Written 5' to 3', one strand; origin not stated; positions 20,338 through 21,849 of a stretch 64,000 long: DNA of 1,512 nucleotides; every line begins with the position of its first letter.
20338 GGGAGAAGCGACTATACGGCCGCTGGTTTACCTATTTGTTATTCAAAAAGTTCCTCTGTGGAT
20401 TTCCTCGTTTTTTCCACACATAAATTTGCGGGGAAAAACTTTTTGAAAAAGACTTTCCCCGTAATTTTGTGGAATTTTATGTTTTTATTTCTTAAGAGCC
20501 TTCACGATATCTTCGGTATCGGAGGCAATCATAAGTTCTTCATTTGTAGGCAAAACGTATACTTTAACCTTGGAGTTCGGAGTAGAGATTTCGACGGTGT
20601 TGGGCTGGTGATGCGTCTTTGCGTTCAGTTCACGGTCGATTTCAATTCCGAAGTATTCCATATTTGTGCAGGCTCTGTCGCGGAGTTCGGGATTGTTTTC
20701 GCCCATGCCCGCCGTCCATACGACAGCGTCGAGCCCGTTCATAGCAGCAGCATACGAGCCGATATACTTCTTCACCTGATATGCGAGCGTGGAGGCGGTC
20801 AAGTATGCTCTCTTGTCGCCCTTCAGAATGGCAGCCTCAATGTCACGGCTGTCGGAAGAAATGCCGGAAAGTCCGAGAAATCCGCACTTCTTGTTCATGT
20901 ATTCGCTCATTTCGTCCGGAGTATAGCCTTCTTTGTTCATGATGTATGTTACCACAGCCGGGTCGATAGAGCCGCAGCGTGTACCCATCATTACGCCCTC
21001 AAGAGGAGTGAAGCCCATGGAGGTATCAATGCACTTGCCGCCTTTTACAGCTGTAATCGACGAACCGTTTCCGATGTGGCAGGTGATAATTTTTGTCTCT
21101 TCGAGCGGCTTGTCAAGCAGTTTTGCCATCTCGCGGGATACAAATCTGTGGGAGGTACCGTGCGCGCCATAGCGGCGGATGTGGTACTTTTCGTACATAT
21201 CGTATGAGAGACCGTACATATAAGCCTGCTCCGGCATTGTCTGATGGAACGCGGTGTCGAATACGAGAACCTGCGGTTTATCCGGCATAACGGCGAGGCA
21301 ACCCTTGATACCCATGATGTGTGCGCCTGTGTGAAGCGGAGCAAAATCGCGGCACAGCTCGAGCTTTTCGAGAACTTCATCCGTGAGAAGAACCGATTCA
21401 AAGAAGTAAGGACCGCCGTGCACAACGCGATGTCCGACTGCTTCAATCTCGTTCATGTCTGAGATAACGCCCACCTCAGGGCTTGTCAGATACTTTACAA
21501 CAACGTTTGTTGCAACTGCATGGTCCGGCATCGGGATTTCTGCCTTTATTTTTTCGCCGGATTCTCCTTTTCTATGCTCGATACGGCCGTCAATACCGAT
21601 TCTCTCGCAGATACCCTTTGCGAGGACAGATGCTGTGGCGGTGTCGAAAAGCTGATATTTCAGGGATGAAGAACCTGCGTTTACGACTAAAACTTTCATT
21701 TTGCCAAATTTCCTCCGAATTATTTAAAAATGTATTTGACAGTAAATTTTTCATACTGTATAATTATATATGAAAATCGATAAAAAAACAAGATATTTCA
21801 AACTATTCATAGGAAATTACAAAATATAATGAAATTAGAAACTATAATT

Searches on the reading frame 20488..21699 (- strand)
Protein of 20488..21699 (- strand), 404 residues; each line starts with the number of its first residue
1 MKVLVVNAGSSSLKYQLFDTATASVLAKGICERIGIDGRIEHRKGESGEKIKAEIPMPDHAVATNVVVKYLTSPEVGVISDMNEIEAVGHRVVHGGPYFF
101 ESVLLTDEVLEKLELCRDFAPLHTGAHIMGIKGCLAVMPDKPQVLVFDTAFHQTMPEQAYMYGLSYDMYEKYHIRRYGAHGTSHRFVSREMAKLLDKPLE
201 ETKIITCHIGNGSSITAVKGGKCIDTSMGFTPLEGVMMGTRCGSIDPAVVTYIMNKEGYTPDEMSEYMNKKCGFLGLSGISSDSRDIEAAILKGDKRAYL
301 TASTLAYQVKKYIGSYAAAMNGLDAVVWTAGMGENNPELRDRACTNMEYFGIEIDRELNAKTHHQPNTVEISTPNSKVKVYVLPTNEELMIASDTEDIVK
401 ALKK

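Call 48: search_protein_families(library=pfam, max_evalue=0.01, proteins=[window:20488-21699:-])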
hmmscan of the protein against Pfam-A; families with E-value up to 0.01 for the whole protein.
window:20488-21699:- (404 aa): 1 family
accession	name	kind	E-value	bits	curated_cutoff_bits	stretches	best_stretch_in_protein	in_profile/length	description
PF00871.23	Acetate_kinase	-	1.6e-149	498.3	22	1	2-392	1-391/392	Acetokinase family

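Call 64: find_homologous_proteins(query=window:20488-21699:-, max_evalue=1e-100)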
Query window:20488-21699:- (404 aa): 7976 proteins with E <= 1e-100 among 8000 candidates; the best 120 are listed.
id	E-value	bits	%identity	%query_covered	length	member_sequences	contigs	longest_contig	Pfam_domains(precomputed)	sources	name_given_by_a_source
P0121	2.1e-271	918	100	100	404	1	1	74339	PF00871.24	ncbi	-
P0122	3.3e-256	868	93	100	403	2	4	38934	PF00871.24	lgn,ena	-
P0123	4.8e-256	867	93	100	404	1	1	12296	PF00871.24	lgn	-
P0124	1.4e-255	866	94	100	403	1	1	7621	PF00871.24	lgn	-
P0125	1.8e-255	865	93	100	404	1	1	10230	PF00871.24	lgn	-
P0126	1.8e-254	862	93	100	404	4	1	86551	PF00871.24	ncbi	-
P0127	2.8e-254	861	93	100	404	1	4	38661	PF00871.24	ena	-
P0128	8.0e-254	860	92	100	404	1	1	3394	PF00871.24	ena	-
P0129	2.0e-252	855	92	100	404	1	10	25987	PF00871.24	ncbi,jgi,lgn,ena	jgi:acetate kinase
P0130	1.3e-251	852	92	100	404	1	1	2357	PF00871.24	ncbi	-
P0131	2.8e-251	851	91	100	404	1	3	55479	PF00871.24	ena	-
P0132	3.9e-251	851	92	100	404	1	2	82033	PF00871.24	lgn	-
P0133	5.1e-251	851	91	100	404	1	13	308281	PF00871.24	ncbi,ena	-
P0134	7.1e-251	850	91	100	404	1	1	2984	PF00871.24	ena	-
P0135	7.4e-251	850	91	100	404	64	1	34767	PF00871.24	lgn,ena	-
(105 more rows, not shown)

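Call 67: find_encoding_contigs(protein=P0121, flank=1000, max_places=2)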
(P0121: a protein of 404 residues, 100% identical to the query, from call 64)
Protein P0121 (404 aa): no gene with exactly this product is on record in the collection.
